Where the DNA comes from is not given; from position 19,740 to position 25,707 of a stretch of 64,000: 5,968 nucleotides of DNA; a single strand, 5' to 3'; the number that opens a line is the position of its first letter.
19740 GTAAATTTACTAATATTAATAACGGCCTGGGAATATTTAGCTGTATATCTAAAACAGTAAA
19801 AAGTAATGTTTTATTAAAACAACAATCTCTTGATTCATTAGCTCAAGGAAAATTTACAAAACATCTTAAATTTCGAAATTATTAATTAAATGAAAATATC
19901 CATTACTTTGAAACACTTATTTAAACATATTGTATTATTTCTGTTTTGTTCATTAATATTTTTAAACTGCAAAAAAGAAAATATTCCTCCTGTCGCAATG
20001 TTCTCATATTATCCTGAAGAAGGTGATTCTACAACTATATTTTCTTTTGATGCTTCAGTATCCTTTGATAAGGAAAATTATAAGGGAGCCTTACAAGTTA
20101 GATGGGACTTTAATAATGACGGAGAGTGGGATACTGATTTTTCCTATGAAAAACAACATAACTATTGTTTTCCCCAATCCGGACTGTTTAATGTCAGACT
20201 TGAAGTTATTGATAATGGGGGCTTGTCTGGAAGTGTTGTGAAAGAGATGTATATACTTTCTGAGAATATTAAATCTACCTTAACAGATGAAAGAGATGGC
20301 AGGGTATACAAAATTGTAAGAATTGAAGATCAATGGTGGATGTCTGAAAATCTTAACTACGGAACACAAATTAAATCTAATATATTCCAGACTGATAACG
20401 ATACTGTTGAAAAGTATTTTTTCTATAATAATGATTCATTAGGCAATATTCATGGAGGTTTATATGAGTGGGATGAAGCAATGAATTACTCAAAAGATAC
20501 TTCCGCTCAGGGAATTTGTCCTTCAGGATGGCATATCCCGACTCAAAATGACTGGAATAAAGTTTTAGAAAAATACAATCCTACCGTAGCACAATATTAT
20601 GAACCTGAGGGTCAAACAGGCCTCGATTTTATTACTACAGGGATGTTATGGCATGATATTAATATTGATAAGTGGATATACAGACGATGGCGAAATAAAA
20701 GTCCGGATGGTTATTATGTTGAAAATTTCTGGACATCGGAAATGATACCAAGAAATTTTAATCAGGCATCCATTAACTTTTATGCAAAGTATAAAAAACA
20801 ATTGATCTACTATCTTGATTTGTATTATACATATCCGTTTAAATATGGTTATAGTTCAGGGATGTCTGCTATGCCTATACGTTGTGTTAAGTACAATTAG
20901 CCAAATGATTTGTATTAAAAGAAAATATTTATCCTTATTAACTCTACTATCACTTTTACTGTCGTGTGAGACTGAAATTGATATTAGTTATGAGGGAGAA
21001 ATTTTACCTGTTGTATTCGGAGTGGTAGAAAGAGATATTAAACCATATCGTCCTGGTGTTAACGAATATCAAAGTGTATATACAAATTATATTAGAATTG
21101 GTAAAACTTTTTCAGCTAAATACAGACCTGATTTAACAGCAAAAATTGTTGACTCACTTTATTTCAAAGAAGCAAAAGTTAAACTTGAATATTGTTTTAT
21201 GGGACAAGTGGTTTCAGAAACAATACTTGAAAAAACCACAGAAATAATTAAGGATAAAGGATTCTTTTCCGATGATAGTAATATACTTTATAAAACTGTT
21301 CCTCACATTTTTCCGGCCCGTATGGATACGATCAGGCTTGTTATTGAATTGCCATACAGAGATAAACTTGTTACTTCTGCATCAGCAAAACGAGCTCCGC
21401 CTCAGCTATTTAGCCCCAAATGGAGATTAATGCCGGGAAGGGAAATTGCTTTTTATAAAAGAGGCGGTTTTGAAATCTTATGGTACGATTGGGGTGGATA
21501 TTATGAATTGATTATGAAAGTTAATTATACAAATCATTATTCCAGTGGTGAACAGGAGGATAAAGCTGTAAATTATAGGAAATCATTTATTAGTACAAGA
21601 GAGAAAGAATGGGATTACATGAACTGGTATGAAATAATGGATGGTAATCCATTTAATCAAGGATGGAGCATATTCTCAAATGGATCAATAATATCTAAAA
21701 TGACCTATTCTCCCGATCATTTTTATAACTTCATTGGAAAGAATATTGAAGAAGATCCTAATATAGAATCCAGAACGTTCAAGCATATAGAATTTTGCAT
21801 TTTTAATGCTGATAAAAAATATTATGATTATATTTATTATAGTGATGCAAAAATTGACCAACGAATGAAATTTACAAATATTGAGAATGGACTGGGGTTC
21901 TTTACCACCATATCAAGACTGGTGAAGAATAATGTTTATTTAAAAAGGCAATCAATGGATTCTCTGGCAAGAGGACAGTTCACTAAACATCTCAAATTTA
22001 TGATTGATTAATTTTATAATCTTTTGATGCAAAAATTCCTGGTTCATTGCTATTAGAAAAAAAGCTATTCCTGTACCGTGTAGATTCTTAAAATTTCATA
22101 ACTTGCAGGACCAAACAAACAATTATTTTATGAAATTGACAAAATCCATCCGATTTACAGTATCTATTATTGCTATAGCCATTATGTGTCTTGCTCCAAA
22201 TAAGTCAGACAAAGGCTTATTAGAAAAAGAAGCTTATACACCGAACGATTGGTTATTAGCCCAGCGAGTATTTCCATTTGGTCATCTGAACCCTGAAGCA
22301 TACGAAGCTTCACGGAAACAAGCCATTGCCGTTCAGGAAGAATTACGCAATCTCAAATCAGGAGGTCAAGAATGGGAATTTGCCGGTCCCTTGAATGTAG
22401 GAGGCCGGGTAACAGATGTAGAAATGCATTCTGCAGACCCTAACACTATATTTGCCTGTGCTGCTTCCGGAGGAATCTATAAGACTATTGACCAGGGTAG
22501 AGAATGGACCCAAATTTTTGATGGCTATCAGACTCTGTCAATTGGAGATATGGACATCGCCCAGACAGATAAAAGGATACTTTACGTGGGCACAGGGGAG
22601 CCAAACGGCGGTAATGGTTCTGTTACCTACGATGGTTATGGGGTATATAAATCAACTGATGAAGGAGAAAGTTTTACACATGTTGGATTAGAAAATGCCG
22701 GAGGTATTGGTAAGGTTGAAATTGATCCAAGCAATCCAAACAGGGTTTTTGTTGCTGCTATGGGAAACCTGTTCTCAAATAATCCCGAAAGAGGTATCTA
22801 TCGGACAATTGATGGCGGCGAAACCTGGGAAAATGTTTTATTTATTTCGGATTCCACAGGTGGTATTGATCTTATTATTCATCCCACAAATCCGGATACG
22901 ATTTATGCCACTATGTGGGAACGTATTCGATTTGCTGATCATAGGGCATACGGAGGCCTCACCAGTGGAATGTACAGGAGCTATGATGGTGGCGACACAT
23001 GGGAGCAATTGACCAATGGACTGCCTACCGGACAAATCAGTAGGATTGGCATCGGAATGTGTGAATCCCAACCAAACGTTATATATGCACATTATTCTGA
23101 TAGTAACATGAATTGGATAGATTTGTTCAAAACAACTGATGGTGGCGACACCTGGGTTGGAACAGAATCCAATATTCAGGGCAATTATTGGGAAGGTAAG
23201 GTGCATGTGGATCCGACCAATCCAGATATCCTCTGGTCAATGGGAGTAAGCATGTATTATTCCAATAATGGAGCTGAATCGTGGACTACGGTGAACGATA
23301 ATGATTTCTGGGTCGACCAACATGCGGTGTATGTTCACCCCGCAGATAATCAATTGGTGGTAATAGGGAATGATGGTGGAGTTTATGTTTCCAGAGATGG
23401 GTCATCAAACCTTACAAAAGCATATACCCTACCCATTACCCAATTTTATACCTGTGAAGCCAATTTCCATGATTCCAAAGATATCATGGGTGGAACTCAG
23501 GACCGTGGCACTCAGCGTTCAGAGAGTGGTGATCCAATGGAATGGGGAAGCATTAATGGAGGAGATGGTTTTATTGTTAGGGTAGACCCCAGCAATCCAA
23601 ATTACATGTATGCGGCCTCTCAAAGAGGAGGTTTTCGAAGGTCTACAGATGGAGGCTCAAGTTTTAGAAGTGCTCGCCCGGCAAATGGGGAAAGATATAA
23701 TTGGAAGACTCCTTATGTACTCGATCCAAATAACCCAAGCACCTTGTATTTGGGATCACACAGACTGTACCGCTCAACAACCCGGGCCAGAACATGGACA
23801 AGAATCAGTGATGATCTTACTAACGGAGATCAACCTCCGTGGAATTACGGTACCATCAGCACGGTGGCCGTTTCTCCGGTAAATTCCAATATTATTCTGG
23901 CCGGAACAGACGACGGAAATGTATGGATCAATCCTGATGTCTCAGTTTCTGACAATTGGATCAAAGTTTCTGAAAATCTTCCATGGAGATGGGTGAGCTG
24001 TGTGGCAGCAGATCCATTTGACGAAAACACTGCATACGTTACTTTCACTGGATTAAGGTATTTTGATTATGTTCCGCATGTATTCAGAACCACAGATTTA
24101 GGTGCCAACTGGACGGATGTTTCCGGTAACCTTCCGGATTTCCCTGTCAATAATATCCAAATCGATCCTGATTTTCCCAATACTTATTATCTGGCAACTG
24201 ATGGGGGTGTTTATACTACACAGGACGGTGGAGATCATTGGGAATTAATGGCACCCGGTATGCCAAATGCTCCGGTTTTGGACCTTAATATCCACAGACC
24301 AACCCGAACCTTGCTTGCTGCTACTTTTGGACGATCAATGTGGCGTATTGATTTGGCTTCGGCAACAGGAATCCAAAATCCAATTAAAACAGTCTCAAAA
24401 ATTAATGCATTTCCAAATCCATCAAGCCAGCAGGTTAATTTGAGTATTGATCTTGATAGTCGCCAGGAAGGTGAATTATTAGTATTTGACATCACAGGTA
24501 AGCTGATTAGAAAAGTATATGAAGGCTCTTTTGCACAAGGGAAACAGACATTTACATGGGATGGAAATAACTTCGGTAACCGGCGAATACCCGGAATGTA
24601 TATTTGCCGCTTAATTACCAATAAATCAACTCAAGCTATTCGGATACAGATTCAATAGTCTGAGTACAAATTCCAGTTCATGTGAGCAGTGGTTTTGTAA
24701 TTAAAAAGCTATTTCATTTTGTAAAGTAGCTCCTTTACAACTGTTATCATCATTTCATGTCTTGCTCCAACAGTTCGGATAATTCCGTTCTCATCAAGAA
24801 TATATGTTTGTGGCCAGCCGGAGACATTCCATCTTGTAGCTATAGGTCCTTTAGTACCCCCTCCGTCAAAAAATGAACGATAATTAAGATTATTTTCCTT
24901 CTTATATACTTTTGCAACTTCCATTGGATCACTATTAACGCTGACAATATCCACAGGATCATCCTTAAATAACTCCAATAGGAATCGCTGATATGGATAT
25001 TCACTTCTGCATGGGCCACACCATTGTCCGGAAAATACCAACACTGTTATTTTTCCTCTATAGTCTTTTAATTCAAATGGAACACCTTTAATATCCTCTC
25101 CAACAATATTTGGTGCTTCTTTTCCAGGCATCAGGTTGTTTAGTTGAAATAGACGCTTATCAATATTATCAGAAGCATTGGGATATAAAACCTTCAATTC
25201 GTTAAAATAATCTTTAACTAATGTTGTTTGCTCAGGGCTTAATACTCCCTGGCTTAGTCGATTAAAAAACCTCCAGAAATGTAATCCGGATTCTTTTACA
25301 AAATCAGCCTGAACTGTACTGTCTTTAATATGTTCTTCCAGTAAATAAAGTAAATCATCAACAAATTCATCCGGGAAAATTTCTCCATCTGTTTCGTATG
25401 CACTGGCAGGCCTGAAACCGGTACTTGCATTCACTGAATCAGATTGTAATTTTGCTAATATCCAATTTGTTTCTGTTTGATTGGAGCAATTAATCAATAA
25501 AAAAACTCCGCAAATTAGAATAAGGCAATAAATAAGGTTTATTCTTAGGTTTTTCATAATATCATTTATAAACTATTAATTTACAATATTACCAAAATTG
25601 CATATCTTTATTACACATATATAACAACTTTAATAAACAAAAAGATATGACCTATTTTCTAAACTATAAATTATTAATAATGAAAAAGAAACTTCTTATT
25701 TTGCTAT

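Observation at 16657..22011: Five-gene array of PKD+FISUMP lipoproteins interleaved with DUF4249-like lipoproteins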

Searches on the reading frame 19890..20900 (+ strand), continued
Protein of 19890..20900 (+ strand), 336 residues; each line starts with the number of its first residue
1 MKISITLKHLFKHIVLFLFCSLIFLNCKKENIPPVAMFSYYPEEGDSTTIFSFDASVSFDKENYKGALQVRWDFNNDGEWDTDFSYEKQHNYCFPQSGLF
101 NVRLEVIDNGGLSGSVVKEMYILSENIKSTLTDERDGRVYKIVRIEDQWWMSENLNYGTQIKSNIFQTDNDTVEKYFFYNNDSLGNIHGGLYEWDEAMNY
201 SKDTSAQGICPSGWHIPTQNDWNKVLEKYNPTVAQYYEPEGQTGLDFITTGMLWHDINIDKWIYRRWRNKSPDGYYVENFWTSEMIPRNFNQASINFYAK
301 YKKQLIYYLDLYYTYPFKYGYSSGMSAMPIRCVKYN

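Call 88: search_protein_families(library=pfam, proteins=[L021:4007-5185:+, L021:5136-5795:+, L021:5752-6825:+, L021:6818-9145:+, L024:2810-3973:+, L024:3983-5683:+, L024:8106-9839:+, L078:9734-11848:+, L078:11951-13072:+, L069:10000-10554:+], max_evalue=0.001)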
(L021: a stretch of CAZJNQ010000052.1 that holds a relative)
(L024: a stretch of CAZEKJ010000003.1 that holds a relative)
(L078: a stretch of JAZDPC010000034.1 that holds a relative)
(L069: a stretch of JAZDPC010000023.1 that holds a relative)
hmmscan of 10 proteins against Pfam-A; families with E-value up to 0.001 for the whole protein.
L021:4007-5185:+ (392 aa): 1 family
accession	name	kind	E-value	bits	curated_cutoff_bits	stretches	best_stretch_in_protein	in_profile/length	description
PF17170.10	DUF5128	-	4e-14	53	22.9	1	49-247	19-217/321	6-bladed beta-propeller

L021:5136-5795:+ (219 aa): 0 families

L021:5752-6825:+ (357 aa): 1 family
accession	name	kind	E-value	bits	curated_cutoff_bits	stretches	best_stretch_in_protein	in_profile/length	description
PF14054.11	DUF4249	-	8.2e-06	26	28.5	1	52-323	6-265/269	Domain of unknown function (DUF4249)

L021:6818-9145:+ (775 aa): 4 families
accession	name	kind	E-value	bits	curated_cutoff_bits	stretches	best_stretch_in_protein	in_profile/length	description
PF13715.12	CarbopepD_reg_2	-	2e-17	63.4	32.2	1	34-121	1-88/88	CarboxypepD_reg-like domain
PF13620.12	CarboxypepD_reg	-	1.3e-10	41.9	32.3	1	33-109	1-81/82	Carboxypeptidase regulatory-like domain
PF07715.20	Plug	-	2.7e-10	41.1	23.9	1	129-229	2-101/107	TonB-dependent Receptor Plug Domain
PF23193.1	NOMO_3rd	-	0.00073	20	27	0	61-100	62-100/120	NOMO third transthyretin-like domain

L024:2810-3973:+ (387 aa): 1 family
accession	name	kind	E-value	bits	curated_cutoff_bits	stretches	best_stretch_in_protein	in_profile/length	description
PF14054.11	DUF4249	-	5.3e-24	85.6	28.5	1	20-311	2-265/269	Domain of unknown function (DUF4249)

L024:3983-5683:+ (566 aa): 1 family
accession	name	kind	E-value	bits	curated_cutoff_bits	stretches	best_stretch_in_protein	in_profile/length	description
PF01835.25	MG2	-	4e-08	33.9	32.8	1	40-122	2-83/96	MG2 domain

L024:8106-9839:+ (577 aa): 0 families

L078:9734-11848:+ (704 aa): 7 families
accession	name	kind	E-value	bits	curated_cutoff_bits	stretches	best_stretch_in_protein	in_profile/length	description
PF00930.27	DPPIV_N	-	6.6e-65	219.6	22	1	119-430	44-354/354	Dipeptidyl peptidase IV (DPP IV) N-terminal region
PF00326.27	Peptidase_S9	-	2.5e-41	141.9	22.6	1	516-693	10-195/213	Prolyl oligopeptidase family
PF00756.26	Esterase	-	6.6e-06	26.5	22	1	571-672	116-213/251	Putative esterase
PF01738.24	DLH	-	1.2e-05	25.5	21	1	552-692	79-193/217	Dienelactone hydrolase family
PF08840.17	BAAT_C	-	4.6e-05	24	20.9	0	549-624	1-75/210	BAAT / Acyl-CoA thioester hydrolase C terminal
PF12146.15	Hydrolase_4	-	4.9e-05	23.2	27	0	548-608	52-114/239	Serine aminopeptidase, S33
PF02129.25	Peptidase_S15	-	0.00016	21.9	23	0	488-610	16-135/262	X-Pro dipeptidyl-peptidase (S15 family)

L078:11951-13072:+ (373 aa): 2 families
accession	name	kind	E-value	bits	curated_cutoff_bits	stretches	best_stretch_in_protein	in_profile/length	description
PF16392.11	DUF5001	-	8.1e-15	55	23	1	288-366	8-85/86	Ig-like domain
PF02811.25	PHP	-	4.8e-09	37.2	26.4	1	47-133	1-71/164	PHP domain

L069:10000-10554:+ (184 aa): 1 family
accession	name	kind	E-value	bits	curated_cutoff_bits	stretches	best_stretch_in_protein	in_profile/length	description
PF13689.11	DUF4154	-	4.5e-36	124.5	24.9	1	39-181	2-143/143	YfiR/HmsC-like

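Call 98: fold_search(model_id=the predicted structure, library=pdb)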
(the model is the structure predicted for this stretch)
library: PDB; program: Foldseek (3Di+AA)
matches with E <= 10: 1392; with E <= 0.001: 13
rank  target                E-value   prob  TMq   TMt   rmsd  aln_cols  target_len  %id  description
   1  2c26                  4.7e-07  1.00  0.26  0.34   8.2       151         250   22  Structural basis for the promiscuous specificity of the carbohydrate- binding modules from the beta-sandwich super famil (released 2005-10-18)
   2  4tn9_A                5.4e-06  1.00  0.23  0.85   2.3        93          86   24  Crystal structure of Clostridium histolyticum ColG collagenase polycystic kidney disease-like domain at 1.4 Angstrom r (released 2015-03-11)
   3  4jrw_A                1.0e-05  1.00  0.23  0.84   2.3        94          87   24  Crystal structure of Clostridium histolyticum colg collagenase PKD domain 2 at 1.6 Angstrom resolution (released 2014-05-21)
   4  2y72_A                1.0e-05  1.00  0.23  0.86   2.3        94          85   22  Crystal structure of the PKD Domain of Collagenase G from Clostridium Histolyticum at 1.18 Angstrom Resolution. (released 2011-09-28)
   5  4jgu_A                3.1e-05  1.00  0.23  0.77   2.9        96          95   24  Crystal structure of Clostridium histolyticum ColH collagenase polycystic kidney-disease-like domain 2b at 1.4 Angstro (released 2014-03-05)
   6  4aqo                  5.2e-05  1.00  0.23  0.86   2.2        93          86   25  CRYSTAL STRUCTURE OF THE CALCIUM BOUND PKD-like DOMAIN OF COLLAGENASE G FROM CLOSTRIDIUM HISTOLYTICUM AT 0.99 ANGSTROM R (released 2013-06-05)
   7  6aem_A                9.9e-05  1.00  0.22  0.81   3.0        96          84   24  Crystal structure of the PKD1 domain of Vibrio anguillarum Epp (released 2018-12-12)
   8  4u6t_A                1.1e-04  1.00  0.23  0.83   3.0        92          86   23  Crystal structure of the Clostridium histolyticum colH collagenase polycystic kidney disease-like domain 2a at 1.76 An (released 2015-03-11)
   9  4l9d_A                1.9e-04  1.00  0.22  0.82   2.6        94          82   23  Crystal structure of the PKD1 domain from Vibrio cholerae metalloprotease PrtV (released 2013-07-10)
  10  1l0q_A                4.5e-04  1.00  0.22  0.19   2.3        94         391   20  Tandem YVTN beta-propeller and PKD domains from an archaeal surface layer protein (released 2002-11-06)
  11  4l9d_B                5.0e-04  1.00  0.22  0.82   2.4        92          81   24  Crystal structure of the PKD1 domain from Vibrio cholerae metalloprotease PrtV (released 2013-07-10)
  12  9b4h_A                6.7e-04  1.00  0.24  0.05   6.5       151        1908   11  Chlamydomonas reinhardtii mastigoneme filament (released 2024-04-10)
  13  7wqp_R                9.0e-04  1.00  0.22  0.69   4.2        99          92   21  Adeno-associated virus serotype PHP.eB in complex with AAVR (released 2022-06-15)
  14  8wa2_A                1.2e-03  1.00  0.24  0.05   6.6       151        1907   10  cryo-EM structure of native mastigonemes isolated from Chlamydomonas reinhardtii at 3.0 angstrom resolution (released 2024-04-10)
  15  4xed                  2.2e-03  1.00  0.23  0.73   3.4        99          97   17  PKD domain of M14-like peptidase from Thermoplasmatales archaeon SCGC AB-540-F20 (released 2015-05-13)
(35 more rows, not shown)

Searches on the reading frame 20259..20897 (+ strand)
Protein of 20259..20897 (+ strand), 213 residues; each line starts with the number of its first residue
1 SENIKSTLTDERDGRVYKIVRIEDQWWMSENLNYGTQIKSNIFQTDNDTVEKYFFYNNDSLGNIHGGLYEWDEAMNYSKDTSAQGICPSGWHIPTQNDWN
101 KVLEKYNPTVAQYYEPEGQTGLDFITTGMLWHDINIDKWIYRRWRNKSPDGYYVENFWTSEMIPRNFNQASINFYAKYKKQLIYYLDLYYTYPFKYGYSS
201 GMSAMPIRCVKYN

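Call 85: search_solved_structures(query=A10, max_evalue=10, show_alignments=3)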
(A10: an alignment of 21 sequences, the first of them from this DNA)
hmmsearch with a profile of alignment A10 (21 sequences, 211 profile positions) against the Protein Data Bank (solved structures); distinct sequences matched with E-value up to 10: 0.

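Call 99: search_protein_families(library=pfam, alignment_id=A10, max_evalue=0.1)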
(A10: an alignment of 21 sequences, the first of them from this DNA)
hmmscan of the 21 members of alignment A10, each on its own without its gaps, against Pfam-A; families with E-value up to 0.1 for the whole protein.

A. member 1, seq(213 aa): 1 family
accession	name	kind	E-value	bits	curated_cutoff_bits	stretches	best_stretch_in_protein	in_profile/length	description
PF09603.15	Fib_succ_major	-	1.5e-20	74.7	33.9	1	20-211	1-187/187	Fibrobacter succinogenes major domain (Fib_succ_major)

B. families by the number of members that match (of 21 scanned): 2 families
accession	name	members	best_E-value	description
PF09603.15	Fib_succ_major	21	3.8e-38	Fibrobacter succinogenes major domain (Fib_succ_major)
PF07603.17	Lcl_C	8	0.00015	Lcl C-terminal domain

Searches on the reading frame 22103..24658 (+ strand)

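Call 3: search_protein_families(library=pfam, proteins=[window:22103-24658:+], max_evalue=1)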
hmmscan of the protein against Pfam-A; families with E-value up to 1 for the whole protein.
window:22103-24658:+ (851 aa): 7 families
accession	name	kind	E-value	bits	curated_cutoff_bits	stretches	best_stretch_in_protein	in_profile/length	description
PF15902.12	Sortilin-Vps10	-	4e-33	115.3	33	5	290-399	3-114/446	Sortilin, neurotensin receptor 3,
PF14870.12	PSII_BNR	-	8.8e-07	28.9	27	1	660-714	84-138/303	Photosynthesis system II assembly factor YCF48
PF18962.6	Por_Secre_tail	-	6.4e-06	26.8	27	1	770-844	2-69/75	Secretion system C-terminal sorting domain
PF13860.13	FlgD_ig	-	8.1e-05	23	27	1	777-826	11-62/79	FlgD Ig-like domain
PF10647.15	Gmad1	-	0.0047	17.2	20.5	0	668-726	194-250/251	Lipoprotein LpqB beta-propeller domain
PF02012.26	BNR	-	0.0072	16.6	27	0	291-301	1-11/12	BNR/Asp-box repeat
PF13414.12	TPR_11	-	0.42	10.8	26.8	0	369-385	23-39/42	TPR repeat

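Call 4: search_protein_families(library=ncbifam, proteins=[window:22103-24658:+], max_evalue=1)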
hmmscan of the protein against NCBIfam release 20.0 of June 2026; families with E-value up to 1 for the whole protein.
window:22103-24658:+ (851 aa): 9 families
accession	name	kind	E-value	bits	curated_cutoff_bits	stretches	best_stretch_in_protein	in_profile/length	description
NF045728.1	glycosyl_F510_1955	equivalog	2.5e-45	154.7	175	7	164-306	59-176/246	F510_1955 family glycosylhydrolase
TIGR04183.1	Por_Secre_tail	domain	1.5e-08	34.5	23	1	770-850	2-71/72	T9SS type A sorting domain-containing protein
NF010237.0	PRK13684.1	equivalog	3.9e-06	26.1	326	2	660-715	111-166/334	photosynthesis system II assembly factor Ycf48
NF033707.1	T9SS_sortase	equivalog_domain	1.3e-05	23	420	1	763-841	995-1079/1095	type IX secretion system sortase PorU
NF047818.1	LIC11996_lipo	equivalog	5.2e-05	22.5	350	1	643-697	326-381/422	LIC11996 family lipoprotein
NF038113.1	T9SSA_dep_M36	equivalog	0.00089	17.5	885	1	761-845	788-863/869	T9SS-dependent M36 family metallopeptidase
NF005176.1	PRK06655.1-1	equivalog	0.0097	15.8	230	1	786-841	95-151/197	flagellar hook assembly protein FlgD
NF053688.1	BamI_Bacteroidota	equivalog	0.092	12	370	1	383-448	185-251/452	BamI family beta-barrel-assembly machinery protein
NF009276.0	PRK12633.1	equivalog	0.15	11.7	383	1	780-834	120-176/234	flagellar basal body rod modification protein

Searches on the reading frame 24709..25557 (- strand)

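Call 45: search_protein_families(library=pfam, proteins=[window:24709-25557:-], max_evalue=0.00001)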
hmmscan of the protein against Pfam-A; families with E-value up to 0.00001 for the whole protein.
window:24709-25557:- (282 aa): 3 families
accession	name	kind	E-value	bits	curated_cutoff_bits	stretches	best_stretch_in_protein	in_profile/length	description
PF00578.27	AhpC-TSA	-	9.1e-20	71.3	26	1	144-262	1-123/124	AhpC/TSA family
PF08534.16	Redoxin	-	7.5e-14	52.2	26.6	1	144-264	2-132/148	Redoxin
PF13905.12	Thioredoxin_8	-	1.8e-08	35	27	1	168-259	1-93/94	Thioredoxin-like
